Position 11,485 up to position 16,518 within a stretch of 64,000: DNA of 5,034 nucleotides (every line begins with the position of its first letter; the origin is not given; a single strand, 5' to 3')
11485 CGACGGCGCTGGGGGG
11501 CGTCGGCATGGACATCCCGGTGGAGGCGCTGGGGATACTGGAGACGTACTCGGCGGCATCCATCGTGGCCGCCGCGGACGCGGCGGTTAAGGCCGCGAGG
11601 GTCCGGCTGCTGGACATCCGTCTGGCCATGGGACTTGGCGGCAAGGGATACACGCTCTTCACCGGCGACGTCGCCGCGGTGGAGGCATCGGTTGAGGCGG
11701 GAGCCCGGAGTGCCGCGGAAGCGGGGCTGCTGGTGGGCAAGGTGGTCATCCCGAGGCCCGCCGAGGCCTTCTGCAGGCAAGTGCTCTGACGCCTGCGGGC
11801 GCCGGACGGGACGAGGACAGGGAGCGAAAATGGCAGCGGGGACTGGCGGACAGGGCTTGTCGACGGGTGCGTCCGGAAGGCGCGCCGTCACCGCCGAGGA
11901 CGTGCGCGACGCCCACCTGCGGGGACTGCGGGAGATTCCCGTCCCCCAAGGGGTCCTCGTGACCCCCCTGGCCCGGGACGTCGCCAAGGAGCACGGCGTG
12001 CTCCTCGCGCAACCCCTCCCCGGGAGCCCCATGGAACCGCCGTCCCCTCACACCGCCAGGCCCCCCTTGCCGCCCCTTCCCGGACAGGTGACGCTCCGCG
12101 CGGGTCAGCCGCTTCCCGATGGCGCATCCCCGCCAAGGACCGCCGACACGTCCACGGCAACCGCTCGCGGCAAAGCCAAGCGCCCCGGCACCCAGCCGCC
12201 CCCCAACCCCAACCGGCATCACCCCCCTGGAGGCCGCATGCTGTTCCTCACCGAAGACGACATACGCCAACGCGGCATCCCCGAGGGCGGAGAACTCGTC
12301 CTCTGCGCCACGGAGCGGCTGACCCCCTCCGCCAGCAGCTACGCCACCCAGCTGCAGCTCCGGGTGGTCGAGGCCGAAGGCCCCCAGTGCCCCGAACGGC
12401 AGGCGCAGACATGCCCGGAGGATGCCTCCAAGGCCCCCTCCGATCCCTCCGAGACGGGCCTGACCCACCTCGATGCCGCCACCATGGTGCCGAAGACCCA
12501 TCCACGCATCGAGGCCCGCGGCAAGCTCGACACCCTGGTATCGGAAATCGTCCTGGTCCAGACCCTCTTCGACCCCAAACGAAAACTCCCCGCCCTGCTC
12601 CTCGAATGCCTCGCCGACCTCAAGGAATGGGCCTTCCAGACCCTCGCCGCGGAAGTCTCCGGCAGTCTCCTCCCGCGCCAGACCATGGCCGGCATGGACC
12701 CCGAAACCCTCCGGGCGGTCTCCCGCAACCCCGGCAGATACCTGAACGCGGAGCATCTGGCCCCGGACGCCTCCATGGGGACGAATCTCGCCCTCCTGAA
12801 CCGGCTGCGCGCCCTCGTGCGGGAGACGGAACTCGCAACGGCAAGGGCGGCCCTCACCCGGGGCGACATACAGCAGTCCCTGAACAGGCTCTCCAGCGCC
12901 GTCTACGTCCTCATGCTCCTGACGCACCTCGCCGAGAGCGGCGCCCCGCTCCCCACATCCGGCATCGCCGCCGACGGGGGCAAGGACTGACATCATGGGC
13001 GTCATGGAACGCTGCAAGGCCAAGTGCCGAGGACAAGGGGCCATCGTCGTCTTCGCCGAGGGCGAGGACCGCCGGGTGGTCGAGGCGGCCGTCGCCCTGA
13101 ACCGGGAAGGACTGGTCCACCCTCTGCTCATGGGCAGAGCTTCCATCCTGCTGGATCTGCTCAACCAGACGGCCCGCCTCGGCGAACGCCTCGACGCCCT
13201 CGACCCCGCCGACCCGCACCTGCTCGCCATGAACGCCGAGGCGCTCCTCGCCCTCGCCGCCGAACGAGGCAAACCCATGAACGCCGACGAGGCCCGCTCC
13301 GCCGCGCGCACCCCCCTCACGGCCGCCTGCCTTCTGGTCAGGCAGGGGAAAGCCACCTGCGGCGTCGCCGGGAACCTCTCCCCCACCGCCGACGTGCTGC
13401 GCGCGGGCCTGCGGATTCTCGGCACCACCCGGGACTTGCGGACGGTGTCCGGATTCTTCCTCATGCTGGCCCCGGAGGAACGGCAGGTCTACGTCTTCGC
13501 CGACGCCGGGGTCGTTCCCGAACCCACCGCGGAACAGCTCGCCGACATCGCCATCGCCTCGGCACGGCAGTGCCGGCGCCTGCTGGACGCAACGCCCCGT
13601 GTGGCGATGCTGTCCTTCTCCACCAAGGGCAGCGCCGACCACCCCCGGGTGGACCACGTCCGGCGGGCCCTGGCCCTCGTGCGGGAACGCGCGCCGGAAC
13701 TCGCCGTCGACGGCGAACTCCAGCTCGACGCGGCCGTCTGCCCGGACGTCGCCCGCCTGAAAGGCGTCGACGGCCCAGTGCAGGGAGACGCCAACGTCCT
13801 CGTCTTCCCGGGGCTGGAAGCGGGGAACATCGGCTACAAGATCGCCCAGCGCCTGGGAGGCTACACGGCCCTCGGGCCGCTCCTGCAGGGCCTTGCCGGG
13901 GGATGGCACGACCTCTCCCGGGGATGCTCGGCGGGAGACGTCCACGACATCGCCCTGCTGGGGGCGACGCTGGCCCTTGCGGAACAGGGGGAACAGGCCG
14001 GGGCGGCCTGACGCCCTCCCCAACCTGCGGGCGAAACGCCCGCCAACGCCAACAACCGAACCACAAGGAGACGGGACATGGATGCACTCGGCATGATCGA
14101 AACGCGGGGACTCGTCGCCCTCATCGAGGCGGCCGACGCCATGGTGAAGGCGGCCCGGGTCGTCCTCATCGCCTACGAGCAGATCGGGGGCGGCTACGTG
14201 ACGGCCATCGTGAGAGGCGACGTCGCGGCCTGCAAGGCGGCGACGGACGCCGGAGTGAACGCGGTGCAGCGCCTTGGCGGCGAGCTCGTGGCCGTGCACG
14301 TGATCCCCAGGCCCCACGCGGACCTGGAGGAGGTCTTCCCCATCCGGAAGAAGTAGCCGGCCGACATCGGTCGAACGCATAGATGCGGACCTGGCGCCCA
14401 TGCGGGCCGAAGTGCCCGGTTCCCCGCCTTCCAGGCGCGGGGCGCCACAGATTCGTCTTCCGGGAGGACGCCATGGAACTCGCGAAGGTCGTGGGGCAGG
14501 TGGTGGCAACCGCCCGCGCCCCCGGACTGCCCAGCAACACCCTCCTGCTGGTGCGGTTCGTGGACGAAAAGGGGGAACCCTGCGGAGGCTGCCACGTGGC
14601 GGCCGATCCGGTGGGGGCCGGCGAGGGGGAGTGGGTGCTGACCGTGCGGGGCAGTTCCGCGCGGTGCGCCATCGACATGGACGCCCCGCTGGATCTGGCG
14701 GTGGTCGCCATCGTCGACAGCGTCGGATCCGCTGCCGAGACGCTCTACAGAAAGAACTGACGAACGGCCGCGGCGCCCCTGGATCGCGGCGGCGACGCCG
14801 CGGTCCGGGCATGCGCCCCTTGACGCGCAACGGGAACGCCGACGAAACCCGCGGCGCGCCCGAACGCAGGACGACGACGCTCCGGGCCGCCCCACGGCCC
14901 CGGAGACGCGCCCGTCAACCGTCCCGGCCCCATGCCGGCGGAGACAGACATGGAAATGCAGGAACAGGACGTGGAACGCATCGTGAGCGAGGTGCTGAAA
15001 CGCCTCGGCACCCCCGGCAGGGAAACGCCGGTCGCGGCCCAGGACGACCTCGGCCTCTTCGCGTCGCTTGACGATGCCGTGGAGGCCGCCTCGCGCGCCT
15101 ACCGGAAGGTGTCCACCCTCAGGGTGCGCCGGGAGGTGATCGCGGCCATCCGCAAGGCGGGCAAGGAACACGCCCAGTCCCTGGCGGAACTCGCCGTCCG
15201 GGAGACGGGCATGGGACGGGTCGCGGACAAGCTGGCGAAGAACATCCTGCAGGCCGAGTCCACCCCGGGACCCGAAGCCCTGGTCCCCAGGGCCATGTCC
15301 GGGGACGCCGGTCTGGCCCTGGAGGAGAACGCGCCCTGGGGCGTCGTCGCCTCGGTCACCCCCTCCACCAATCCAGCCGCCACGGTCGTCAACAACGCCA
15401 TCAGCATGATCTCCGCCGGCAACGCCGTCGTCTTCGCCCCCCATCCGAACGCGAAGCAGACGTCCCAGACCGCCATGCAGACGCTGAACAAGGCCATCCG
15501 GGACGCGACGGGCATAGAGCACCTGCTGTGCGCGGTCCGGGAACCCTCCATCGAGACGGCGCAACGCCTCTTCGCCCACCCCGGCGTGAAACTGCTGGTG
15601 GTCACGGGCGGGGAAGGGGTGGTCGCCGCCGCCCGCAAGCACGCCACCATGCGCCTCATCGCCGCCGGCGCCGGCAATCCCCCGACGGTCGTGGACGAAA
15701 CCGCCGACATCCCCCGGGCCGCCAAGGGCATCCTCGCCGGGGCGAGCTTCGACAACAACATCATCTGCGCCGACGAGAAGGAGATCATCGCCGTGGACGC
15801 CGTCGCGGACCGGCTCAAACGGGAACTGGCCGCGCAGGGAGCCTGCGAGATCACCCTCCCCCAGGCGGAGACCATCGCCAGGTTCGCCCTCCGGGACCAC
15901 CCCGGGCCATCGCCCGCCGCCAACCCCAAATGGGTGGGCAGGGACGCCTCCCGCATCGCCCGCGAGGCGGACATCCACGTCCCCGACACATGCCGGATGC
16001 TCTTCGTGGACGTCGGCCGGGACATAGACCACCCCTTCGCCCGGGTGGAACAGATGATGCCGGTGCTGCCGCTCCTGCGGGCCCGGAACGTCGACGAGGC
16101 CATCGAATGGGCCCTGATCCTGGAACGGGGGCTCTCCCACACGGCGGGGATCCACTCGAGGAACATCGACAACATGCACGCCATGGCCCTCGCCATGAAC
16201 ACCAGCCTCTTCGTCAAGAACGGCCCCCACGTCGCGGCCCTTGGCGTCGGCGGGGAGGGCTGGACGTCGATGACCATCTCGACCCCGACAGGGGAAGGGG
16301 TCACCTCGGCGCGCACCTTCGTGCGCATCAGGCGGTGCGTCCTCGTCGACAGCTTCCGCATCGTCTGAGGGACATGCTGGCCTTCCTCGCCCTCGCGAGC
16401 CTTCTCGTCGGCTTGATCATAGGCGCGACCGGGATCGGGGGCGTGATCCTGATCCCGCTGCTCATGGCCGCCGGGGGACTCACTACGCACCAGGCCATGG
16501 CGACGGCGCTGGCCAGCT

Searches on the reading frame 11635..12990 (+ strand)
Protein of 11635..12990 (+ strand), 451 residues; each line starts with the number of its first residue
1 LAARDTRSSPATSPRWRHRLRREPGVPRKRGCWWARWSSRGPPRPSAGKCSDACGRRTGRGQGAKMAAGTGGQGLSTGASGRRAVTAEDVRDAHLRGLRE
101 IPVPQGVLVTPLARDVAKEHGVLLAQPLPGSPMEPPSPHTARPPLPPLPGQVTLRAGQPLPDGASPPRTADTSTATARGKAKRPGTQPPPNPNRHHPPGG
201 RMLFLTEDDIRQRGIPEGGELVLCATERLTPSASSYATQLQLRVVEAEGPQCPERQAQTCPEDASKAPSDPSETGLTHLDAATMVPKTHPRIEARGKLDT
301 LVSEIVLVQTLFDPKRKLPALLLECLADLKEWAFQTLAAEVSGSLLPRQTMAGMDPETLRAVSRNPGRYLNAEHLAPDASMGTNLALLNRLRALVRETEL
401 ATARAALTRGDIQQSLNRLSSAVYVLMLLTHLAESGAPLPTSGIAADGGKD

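Call 3: search_protein_families(library=pfam, proteins=[window:11635-12990:+], max_evalue=0.01)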
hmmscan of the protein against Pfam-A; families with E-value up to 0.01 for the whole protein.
window:11635-12990:+ (451 aa): 1 family
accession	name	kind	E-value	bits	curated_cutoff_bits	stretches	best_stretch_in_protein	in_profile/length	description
PF01923.23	Cob_adeno_trans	-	1e-12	48.9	24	1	274-428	8-169/171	Cobalamin adenosyltransferase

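Call 5: search_protein_families(library=ncbifam, proteins=[window:11635-12990:+], max_evalue=0.01)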
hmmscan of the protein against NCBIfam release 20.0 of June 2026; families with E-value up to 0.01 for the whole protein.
window:11635-12990:+ (451 aa): 4 families
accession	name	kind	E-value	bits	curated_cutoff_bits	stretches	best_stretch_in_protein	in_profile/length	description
NF011595.0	PRK15020.1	equivalog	4.4e-40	137.4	226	1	204-432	4-250/267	ethanolamine utilization cob(I)yrinic acid a,c-diamide adenosyltransferase EutT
TIGR02536.1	eut_hyp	hypoth_equivalog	5.8e-05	22.8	152.6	1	82-121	162-201/207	TIGR02536 family ethanolamine utilization protein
NF012001.0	PRK15457.1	equivalog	0.00024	20.9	193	1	84-125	4-46/233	ethanolamine utilization acetate kinase EutQ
TIGR00636.1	PduO_Nterm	equivalog_domain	0.0012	18.6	108.45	1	274-355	7-86/171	cob(I)yrinic acid a,c-diamide adenosyltransferase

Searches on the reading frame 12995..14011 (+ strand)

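Call 5: search_protein_families(library=ncbifam, proteins=[window:12995-14011:+], max_evalue=0.01)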
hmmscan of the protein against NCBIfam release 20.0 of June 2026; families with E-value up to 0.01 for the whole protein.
window:12995-14011:+ (338 aa): 10 families
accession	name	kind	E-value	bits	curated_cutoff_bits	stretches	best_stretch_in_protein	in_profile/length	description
NF007233.1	PRK09653.1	subfamily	5.3e-97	325.2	310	1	3-325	1-317/319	phosphotransacetylase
TIGR00651.1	pta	equivalog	6e-85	285.4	311.2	1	18-322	1-302/304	phosphate acetyltransferase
NF004167.0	PRK05632.1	equivalog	6.6e-74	249.7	418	1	12-318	394-694/708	phosphate acetyltransferase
NF009501.0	PRK12861.1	subfamily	7.5e-39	133.4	1178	1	13-305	446-738/764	NADP-dependent malic enzyme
NF008852.0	PRK11890.1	subfamily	2.4e-19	69.6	413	1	109-283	86-260/315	phosphate acetyltransferase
NF006045.0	PRK08190.1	subfamily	3.8e-19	68.9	282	1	107-292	238-423/467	bifunctional enoyl-CoA hydratase/phosphate acetyltransferase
NF004472.0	PRK05805.1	subfamily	3.2e-16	59.2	399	1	109-284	81-256/302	phosphate butyryltransferase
NF005837.0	PRK07742.1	equivalog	3.8e-14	52.7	409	1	109-282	80-253/299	phosphate butyryltransferase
TIGR02706.1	P_butyryltrans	equivalog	4.4e-14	52.3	410.5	1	109-283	77-251/294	phosphate butyryltransferase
TIGR02709.1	branched_ptb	equivalog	3.6e-07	30.1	475.15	1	164-288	111-234/271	branched-chain phosphotransacylase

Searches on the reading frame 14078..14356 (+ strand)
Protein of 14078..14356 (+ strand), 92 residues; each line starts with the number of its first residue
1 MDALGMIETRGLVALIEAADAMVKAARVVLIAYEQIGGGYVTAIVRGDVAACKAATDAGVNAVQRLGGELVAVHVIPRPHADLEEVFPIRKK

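Call 8: search_protein_families(library=pfam, proteins=[window:14078-14356:+], max_evalue=0.001)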
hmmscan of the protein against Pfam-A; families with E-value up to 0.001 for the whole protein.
window:14078-14356:+ (92 aa): 1 family
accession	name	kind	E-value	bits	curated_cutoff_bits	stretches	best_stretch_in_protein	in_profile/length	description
PF00936.24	BMC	-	1.9e-29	101.9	24.5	1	3-79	1-75/75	BMC domain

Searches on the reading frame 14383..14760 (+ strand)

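Call 8: search_protein_families(library=pfam, proteins=[window:14383-14760:+], max_evalue=0.001)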
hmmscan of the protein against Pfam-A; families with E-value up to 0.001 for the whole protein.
window:14383-14760:+ (125 aa): 1 family
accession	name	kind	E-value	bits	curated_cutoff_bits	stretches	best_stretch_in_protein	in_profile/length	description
PF03319.19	EutN_CcmL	-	4.9e-27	94.7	25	1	31-112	1-83/83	Ethanolamine utilisation protein EutN/carboxysome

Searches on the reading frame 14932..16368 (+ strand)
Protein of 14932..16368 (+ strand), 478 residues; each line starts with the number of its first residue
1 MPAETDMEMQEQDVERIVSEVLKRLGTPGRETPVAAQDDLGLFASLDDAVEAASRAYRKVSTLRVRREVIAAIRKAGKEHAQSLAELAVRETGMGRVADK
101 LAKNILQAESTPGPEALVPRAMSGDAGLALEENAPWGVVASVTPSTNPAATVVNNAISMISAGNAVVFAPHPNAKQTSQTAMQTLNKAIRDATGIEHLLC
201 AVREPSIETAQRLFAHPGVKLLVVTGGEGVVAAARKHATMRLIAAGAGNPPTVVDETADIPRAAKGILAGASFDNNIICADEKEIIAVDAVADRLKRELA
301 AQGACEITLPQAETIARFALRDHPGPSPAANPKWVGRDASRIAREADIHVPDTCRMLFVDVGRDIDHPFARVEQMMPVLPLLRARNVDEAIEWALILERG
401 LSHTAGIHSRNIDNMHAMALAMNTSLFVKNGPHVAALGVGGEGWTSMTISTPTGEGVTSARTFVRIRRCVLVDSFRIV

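Call 8: search_protein_families(library=pfam, proteins=[window:14932-16368:+], max_evalue=0.001)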
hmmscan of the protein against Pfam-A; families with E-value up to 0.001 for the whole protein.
window:14932-16368:+ (478 aa): 1 family
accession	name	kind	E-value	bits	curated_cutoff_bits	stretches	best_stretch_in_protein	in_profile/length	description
PF00171.27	Aldedh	-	6.7e-28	97.9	23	1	45-302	30-292/461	Aldehyde dehydrogenase family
